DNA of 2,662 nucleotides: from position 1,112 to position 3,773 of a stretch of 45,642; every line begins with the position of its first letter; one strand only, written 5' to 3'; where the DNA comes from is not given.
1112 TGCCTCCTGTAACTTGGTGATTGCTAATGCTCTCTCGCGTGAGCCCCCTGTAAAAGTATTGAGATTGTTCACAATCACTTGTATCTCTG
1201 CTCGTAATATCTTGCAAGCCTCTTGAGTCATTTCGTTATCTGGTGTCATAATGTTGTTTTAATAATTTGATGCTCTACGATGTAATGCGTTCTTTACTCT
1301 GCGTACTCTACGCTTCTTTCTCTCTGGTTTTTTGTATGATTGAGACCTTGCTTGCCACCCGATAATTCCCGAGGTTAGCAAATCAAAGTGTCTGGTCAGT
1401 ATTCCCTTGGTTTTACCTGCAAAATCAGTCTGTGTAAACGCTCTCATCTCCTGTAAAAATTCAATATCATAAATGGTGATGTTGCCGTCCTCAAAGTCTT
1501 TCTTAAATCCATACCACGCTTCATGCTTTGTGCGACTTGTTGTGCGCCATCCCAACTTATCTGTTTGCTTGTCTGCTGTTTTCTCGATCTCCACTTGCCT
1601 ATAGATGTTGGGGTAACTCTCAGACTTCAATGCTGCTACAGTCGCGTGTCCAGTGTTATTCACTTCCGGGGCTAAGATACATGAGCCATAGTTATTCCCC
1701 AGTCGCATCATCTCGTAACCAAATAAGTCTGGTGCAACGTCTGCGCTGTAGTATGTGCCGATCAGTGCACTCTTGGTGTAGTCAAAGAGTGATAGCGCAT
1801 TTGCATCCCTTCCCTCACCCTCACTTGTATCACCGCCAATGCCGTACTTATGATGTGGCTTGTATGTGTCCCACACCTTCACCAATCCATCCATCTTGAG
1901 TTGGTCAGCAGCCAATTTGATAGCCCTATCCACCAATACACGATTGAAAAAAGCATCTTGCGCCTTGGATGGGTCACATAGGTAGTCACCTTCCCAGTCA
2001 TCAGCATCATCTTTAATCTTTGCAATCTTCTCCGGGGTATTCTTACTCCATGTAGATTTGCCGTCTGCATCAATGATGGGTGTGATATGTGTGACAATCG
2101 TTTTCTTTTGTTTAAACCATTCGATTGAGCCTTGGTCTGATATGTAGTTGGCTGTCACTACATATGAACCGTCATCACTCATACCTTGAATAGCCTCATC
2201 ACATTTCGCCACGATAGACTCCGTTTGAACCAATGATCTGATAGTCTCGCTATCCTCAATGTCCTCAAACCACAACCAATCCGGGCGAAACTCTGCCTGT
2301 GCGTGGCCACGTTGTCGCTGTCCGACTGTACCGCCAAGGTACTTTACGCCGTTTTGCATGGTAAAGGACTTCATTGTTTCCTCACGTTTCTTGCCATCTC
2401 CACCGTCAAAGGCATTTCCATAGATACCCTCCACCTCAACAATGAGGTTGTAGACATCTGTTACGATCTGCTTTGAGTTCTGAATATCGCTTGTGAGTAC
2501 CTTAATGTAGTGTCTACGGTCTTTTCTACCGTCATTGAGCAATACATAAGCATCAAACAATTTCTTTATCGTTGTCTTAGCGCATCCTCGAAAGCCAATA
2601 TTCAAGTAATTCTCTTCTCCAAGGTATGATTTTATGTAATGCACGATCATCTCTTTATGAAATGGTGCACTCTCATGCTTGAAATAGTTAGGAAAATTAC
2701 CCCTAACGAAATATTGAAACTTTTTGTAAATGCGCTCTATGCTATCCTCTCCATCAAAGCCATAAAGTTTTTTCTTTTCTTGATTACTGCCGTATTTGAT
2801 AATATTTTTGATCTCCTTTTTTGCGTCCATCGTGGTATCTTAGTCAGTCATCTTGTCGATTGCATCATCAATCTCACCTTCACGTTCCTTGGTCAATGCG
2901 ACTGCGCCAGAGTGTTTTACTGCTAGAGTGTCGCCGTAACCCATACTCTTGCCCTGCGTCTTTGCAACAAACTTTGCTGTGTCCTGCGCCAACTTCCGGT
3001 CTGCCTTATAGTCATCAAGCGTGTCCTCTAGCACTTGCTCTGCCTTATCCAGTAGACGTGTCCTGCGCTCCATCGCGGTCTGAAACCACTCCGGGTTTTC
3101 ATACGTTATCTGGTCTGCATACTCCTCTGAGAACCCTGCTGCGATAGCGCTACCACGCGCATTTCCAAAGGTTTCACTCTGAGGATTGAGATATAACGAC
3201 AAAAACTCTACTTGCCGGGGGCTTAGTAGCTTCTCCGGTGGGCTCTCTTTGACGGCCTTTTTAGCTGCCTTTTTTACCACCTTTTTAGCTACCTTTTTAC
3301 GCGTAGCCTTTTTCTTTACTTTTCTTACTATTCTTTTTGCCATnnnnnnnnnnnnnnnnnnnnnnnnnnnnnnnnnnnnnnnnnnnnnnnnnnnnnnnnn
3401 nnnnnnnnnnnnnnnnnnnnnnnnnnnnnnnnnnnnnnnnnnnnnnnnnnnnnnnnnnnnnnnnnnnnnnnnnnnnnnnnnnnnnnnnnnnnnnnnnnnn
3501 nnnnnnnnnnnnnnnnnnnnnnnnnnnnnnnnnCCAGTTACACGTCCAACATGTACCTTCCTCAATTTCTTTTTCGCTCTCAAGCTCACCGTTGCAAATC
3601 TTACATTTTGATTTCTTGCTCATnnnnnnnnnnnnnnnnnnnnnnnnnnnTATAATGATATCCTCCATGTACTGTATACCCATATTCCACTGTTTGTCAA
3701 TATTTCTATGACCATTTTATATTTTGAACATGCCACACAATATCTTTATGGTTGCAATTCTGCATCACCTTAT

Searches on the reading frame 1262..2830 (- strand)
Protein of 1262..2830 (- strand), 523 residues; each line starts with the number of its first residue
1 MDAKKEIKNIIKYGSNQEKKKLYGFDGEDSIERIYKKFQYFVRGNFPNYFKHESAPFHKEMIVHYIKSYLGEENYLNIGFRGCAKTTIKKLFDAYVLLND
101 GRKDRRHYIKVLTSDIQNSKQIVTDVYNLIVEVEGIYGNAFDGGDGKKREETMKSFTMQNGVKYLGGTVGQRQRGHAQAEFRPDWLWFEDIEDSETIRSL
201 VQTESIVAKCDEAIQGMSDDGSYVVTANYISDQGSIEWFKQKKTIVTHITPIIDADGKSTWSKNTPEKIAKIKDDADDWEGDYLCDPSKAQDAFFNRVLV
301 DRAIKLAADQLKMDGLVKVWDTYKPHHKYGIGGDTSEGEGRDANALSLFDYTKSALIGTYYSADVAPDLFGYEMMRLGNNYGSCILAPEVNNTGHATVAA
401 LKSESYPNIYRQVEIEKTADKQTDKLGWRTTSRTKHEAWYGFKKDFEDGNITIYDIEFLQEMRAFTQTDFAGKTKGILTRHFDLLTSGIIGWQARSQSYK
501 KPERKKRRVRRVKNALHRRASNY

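Call 13: search_protein_families(library=phrogs, proteins=[window:1262-2830:-], max_evalue=0.01)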
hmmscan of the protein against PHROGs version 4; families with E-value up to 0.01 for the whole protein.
window:1262-2830:- (523 aa): 2 families
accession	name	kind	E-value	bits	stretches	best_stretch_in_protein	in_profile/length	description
phrog_38407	-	unknown function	4.5e-12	46.6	1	316-495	169-348/370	-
phrog_24361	-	head and packaging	1.4e-11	45.5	1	369-506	12-149/162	terminase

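Call 14: search_protein_families(library=pfam, proteins=[window:1262-2830:-], max_evalue=0.01)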
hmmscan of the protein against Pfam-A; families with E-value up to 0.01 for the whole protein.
window:1262-2830:- (523 aa): 0 families

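Call 16: find_related_loci(query=window:1262-2830:-, collection=viral_contigs, flank=3000)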
Query window:1262-2830:- (523 aa) in viral_contigs; peptide patterns used: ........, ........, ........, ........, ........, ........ (x = any residue, [..] = any of these).
16 stretches matched a pattern, but none encodes a relative of the query by tblastn (E <= 1e-3).

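Call 17: find_homologous_proteins(query=window:1262-2830:-, max_evalue=0.00001)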
Query window:1262-2830:- (523 aa): 621 proteins with E <= 0.00001 among 5950 candidates; the best 120 are listed.
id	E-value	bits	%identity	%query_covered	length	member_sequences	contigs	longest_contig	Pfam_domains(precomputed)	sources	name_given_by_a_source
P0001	0.0e+0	1207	100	100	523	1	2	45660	-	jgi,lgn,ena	-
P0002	6.5e-206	703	61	94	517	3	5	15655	-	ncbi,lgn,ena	-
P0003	7.9e-206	702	60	94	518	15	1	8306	-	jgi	-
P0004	1.1e-200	685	59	94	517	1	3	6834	-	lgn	-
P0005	2.9e-198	678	59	95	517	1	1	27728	-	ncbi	-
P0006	3.5e-198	677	59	95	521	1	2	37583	-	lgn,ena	-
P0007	8.8e-196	669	58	96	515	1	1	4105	-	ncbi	-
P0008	8.5e-195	666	56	98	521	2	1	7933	-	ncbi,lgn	-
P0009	4.0e-186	637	56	94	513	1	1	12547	-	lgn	-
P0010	6.0e-183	627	57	92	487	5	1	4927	-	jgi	-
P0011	7.7e-183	627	55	94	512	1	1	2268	-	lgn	-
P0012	1.0e-180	620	55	95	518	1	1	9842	-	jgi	-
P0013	3.6e-180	618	54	94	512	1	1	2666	PF17289.9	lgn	-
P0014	2.3e-178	612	55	94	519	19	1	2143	-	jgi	jgi:hypothetical protein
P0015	1.3e-175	603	54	89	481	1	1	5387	-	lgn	-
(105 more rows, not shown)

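Call 18: find_encoding_contigs(protein=P0006, flank=10000, max_places=2)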
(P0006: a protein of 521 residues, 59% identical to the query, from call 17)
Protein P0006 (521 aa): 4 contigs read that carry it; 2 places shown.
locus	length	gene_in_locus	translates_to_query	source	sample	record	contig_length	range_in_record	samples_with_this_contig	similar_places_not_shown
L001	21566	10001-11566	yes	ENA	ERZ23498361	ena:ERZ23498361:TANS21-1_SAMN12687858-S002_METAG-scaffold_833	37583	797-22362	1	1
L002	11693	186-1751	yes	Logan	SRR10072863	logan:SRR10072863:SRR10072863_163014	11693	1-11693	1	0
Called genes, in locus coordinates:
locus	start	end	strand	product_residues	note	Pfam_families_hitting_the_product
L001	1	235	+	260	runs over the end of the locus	PF01551:Peptidase_M23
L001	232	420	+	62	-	-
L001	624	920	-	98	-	PF05766:NinG (weak)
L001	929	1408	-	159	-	PF13392:HNH_3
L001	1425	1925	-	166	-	PF01079:Hint (weak)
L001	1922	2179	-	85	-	-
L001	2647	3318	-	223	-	-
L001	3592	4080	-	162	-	-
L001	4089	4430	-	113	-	-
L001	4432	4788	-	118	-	-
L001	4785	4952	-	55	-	-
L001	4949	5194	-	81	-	-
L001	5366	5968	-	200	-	-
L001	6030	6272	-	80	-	-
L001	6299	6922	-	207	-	-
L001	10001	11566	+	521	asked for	-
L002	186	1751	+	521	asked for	-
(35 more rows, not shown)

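Call 19: find_encoding_contigs(protein=P0005, flank=10000, max_places=2)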
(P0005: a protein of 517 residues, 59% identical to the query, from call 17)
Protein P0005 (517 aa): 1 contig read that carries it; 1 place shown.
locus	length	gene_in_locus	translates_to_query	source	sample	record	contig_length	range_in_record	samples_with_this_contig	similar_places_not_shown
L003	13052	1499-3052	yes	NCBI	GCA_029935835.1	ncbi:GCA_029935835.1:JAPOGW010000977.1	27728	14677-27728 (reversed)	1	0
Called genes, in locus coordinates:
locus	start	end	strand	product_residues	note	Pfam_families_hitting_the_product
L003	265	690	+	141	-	-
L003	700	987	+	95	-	-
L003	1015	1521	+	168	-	-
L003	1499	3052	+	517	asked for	-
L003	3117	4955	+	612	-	-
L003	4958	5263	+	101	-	-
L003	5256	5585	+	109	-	-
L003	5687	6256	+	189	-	-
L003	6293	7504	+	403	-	-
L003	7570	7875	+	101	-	-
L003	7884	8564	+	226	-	PF24175:SU10_adaptor (weak)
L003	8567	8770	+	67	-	-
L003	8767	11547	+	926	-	PF21939:Gp10_C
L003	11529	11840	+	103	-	-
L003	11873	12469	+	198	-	-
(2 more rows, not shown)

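Call 20: find_encoding_contigs(protein=P0002, flank=10000, max_places=3)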
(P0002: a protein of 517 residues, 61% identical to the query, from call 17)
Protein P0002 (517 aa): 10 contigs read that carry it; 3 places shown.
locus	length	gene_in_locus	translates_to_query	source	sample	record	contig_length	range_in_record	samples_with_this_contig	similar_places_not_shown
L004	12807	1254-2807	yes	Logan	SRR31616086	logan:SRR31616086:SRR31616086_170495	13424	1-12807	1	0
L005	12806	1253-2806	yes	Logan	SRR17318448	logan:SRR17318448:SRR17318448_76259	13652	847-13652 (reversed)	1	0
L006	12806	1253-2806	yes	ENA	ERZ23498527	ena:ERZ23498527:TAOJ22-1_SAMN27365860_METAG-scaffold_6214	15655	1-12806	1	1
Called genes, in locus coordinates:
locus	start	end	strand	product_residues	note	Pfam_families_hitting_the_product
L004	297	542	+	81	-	-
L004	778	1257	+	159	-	-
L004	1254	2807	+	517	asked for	-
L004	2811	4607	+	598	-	-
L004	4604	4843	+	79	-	-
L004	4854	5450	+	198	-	-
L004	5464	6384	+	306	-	PF17236:SU10_MCP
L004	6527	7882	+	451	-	PF00118:Cpn60_TCP1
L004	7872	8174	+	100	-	-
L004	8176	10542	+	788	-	PF00535:Glycos_transf_2, PF00515:TPR_1 (faint), PF07719:TPR_2 (faint), PF13174:TPR_6 (faint), PF13181:TPR_8 (faint), PF13428:TPR_14 (faint)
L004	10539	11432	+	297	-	PF00534:Glycos_transf_1, PF13692:Glyco_trans_1_4 (weak)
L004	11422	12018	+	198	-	PF05050:Methyltransf_21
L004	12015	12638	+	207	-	-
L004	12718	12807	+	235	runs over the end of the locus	?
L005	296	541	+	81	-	-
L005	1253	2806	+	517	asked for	-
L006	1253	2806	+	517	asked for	-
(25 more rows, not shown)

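Call 34: find_encoding_contigs(protein=P0001, flank=10000, max_places=4)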
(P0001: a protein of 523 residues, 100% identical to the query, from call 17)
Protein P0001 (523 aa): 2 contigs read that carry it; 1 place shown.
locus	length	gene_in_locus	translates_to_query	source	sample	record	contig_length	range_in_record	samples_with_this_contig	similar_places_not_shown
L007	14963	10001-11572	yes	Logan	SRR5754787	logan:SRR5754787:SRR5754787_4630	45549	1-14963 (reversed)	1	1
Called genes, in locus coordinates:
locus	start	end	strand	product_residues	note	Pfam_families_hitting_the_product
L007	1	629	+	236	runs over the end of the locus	-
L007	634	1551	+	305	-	-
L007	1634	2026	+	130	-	-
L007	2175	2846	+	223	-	-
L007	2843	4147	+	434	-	PF00772:DnaB, PF03796:DnaB_C, PF06745:ATPase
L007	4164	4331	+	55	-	-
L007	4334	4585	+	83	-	-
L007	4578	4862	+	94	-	-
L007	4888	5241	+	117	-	-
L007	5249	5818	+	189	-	-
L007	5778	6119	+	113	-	PF05866:RusA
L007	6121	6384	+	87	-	-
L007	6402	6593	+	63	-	-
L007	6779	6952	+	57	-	-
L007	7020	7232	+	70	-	-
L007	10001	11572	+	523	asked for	-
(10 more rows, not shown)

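Call 40: find_related_loci(query=A2, collection=genome_contigs, flank=4000)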
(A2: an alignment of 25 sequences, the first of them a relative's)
Query A2 (523 aa) in genome_contigs; peptide patterns used: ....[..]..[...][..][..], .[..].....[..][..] (x = any residue, [..] = any of these).
49 stretches matched a pattern; 12 encode a relative of the query (tblastn E <= 1e-3); 12 distinct loci.
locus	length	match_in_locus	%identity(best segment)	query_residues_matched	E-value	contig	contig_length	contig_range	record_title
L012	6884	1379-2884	49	2-498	1e-158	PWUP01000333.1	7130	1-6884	MAG: Gammaproteobacteria bacterium isolate CSSed11_242R1 CS-Sed11-C20911, whole genome shotgun sequence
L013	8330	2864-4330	46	5-493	9e-150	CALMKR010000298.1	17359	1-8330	MAG TPA_asm: uncultured bacterium isolate SRR5676466_bin.108_CONCOCT_v1.1_MAG genome assembly, contig: ERZ724530.513, wh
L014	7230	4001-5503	46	3-500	2e-146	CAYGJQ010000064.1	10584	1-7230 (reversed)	MAG TPA_asm: uncultured Candidatus Peribacteria bacterium isolate ERP116193_co1_273 genome assembly, contig: NODE_15687_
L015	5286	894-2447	39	7-519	2e-103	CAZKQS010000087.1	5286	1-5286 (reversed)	MAG TPA_asm: uncultured Thermoplasmatales archaeon isolate SRP332253_co2_176 genome assembly, contig: NODE_17089_length_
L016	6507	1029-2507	38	7-495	2e-103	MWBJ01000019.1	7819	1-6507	MAG: Parcubacteria group bacterium ADurb.Bin305 BWY48_contig000019, whole genome shotgun sequence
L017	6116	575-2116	36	6-506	4e-90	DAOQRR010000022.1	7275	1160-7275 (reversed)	MAG TPA_asm: Candidatus Paceibacterota bacterium isolate AMR_MDS_1187 NODE_9979_length_7275_cov_4.736981, whole genome s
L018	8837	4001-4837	51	4-285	5e-87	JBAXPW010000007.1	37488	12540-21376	MAG: Candidatus Roizmanbacteria bacterium isolate ELA541 MAG541_7, whole genome shotgun sequence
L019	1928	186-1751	29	19-502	4e-68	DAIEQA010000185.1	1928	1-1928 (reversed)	MAG TPA_asm: Ignavibacteriales bacterium isolate clean1178 k141_948670, whole genome shotgun sequence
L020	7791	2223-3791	30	7-505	5e-58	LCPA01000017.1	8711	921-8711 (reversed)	MAG: Microgenomates group bacterium GW2011_GWF2_47_9 UY18_C0017, whole genome shotgun sequence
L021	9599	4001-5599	30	32-503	1e-57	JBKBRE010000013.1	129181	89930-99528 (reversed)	MAG: Pseudolabrys sp. isolate 21H_026.bin.72 NODE_225_length_129181_cov_6.410460, whole genome shotgun sequence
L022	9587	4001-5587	29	32-503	7e-55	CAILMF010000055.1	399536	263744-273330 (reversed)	MAG: uncultured Rhodospirillales bacterium isolate KT_bin-0655 genome assembly, contig: bin-0655:55/87, whole genome sho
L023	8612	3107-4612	37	2-504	8e-91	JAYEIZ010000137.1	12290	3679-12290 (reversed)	MAG: Nanoarchaeota archaeon isolate MAG177 MAG177_137, whole genome shotgun sequence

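Call 41: find_related_loci(query=A2, collection=viral_contigs, flank=4000)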
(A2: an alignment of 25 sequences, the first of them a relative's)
Query A2 (523 aa) in viral_contigs; peptide patterns used: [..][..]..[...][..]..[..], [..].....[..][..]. (x = any residue, [..] = any of these).
329 stretches matched a pattern; 231 encode a relative of the query (tblastn E <= 1e-3); the best 80 are kept; 80 distinct loci.
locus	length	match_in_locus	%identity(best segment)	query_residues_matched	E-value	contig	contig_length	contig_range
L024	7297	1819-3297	60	3-495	0e+0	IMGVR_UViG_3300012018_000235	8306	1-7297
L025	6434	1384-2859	56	3-495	0e+0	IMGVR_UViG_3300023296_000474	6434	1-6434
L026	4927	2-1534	54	22-522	0e+0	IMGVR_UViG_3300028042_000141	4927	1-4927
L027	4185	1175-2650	55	3-495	0e+0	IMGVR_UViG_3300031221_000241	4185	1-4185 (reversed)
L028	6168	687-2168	50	9-498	1e-160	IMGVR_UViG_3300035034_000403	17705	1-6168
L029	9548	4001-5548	48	1-509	3e-160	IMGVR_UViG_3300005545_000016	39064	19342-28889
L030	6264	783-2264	50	9-498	7e-161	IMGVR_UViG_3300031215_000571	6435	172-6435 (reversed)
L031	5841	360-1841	50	9-498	3e-160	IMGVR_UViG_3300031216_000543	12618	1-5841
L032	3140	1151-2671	49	3-495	4e-168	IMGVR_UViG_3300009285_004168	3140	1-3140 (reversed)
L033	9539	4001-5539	47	1-505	7e-158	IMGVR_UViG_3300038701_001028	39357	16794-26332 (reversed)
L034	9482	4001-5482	50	9-498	1e-157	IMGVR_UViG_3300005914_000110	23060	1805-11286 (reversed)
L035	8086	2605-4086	50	9-498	1e-157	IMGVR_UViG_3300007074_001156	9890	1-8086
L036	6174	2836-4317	50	9-498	1e-158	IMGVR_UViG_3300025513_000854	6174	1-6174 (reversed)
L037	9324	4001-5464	50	3-498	2e-157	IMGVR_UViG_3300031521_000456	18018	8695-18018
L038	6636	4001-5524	48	1-507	9e-156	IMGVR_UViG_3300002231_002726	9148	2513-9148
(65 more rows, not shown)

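Call 65: find_encoding_contigs(protein=P0004, flank=6000, max_places=2)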
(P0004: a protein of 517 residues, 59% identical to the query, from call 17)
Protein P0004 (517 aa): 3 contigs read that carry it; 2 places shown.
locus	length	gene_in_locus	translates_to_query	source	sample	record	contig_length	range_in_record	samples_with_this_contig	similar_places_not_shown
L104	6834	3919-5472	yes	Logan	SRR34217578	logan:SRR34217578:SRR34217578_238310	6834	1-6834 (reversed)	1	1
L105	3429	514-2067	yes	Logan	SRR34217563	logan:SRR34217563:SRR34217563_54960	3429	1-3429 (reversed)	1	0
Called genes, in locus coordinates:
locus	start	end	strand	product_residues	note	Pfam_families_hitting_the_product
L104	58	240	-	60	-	-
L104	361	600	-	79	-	-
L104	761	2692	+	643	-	PF09250:Prim-Pol, PF05272:VapE-like_dom, PF19263:DUF5906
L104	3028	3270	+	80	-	-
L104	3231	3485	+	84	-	-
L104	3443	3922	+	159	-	-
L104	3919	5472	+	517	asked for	-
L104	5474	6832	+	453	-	?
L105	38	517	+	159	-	-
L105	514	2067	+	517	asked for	-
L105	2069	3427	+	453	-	?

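Call 66: find_encoding_contigs(protein=P0008, flank=6000, max_places=2)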
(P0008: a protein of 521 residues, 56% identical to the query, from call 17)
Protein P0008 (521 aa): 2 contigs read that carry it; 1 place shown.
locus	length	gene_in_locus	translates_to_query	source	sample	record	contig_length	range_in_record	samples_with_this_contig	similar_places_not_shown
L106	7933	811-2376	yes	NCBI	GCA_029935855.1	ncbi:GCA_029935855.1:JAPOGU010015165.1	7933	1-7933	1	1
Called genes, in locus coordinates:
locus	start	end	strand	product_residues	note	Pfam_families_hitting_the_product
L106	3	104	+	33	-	?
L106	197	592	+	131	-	PF03592:Terminase_2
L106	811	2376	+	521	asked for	-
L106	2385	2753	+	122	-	-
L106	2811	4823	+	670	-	PF23899:SU10_portal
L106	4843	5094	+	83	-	-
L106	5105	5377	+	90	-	PF00166:Cpn10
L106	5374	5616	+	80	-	-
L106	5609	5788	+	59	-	-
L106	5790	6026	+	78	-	-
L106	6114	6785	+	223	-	-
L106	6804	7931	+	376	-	?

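Call 67: find_encoding_contigs(protein=P0009, flank=8000, max_places=2)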
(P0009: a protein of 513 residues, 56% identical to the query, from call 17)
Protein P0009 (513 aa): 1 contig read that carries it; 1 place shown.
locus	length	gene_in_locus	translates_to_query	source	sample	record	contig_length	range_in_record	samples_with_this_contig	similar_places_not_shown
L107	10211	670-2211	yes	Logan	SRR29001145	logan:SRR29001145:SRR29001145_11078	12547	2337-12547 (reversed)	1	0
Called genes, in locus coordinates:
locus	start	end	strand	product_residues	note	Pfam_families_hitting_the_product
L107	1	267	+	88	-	?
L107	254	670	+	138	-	PF03592:Terminase_2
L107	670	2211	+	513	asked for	-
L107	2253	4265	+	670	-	PF23899:SU10_portal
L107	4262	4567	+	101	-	-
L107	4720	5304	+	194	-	-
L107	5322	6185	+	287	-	PF25209:Phage_capsid_4, PF19821:Phage_capsid_2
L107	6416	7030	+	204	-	PF24175:SU10_adaptor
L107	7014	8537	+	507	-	-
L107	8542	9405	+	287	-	PF07484:Collar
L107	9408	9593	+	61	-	PF26696:PTL_trimer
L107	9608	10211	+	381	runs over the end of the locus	-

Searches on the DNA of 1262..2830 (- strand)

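Call 33: search_rna_families(sources=[L001, L003, L004], threshold=gathering)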
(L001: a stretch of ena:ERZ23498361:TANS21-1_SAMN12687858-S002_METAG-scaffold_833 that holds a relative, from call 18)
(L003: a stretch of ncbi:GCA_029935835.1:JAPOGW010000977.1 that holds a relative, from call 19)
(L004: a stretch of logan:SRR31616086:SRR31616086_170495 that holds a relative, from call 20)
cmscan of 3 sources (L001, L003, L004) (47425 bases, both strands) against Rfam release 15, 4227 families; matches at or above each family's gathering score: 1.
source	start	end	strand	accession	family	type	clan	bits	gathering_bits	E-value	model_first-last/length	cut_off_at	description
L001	18162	18235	+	RF00005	tRNA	Gene; tRNA;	CL00001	61.5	29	5e-11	1-71/71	no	tRNA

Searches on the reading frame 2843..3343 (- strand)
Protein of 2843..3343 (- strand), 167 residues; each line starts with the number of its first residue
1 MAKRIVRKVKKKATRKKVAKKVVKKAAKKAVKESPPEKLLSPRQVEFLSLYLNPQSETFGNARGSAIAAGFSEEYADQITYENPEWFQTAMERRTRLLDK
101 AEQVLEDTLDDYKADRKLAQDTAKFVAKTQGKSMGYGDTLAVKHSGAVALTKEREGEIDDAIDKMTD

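Call 13: search_protein_families(library=phrogs, proteins=[window:2843-3343:-], max_evalue=0.01)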
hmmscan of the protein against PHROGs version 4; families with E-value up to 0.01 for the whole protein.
window:2843-3343:- (167 aa): 3 families
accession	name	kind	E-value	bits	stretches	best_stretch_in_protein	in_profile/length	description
phrog_51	-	head and packaging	1.3e-07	32.6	1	10-83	59-128/261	terminase small subunit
phrog_17390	-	unknown function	0.00044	21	1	43-83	6-41/69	-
phrog_35957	-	unknown function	0.006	17.5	1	86-147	158-219/249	-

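Call 14: search_protein_families(library=pfam, proteins=[window:2843-3343:-], max_evalue=0.01)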
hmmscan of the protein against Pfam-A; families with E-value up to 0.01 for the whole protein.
window:2843-3343:- (167 aa): 0 families

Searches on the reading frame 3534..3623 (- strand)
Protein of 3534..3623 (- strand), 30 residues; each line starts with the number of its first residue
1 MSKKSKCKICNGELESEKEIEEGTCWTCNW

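Call 13: search_protein_families(library=phrogs, proteins=[window:3534-3623:-], max_evalue=0.01)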
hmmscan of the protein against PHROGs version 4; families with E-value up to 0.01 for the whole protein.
window:3534-3623:- (30 aa): 0 families

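Call 14: search_protein_families(library=pfam, proteins=[window:3534-3623:-], max_evalue=0.01)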
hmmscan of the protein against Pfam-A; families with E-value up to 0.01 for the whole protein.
window:3534-3623:- (30 aa): 0 families

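Call 103: search_protein_families(library=pfam, proteins=[window:3534-3623:-], max_evalue=1)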
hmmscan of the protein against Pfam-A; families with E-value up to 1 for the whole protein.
seq(30 aa): 1 family
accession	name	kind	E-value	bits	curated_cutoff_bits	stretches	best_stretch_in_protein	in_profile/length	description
PF24749.2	DUF7695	-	0.13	12.4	25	1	4-25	6-27/58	Domain of unknown function (DUF7695)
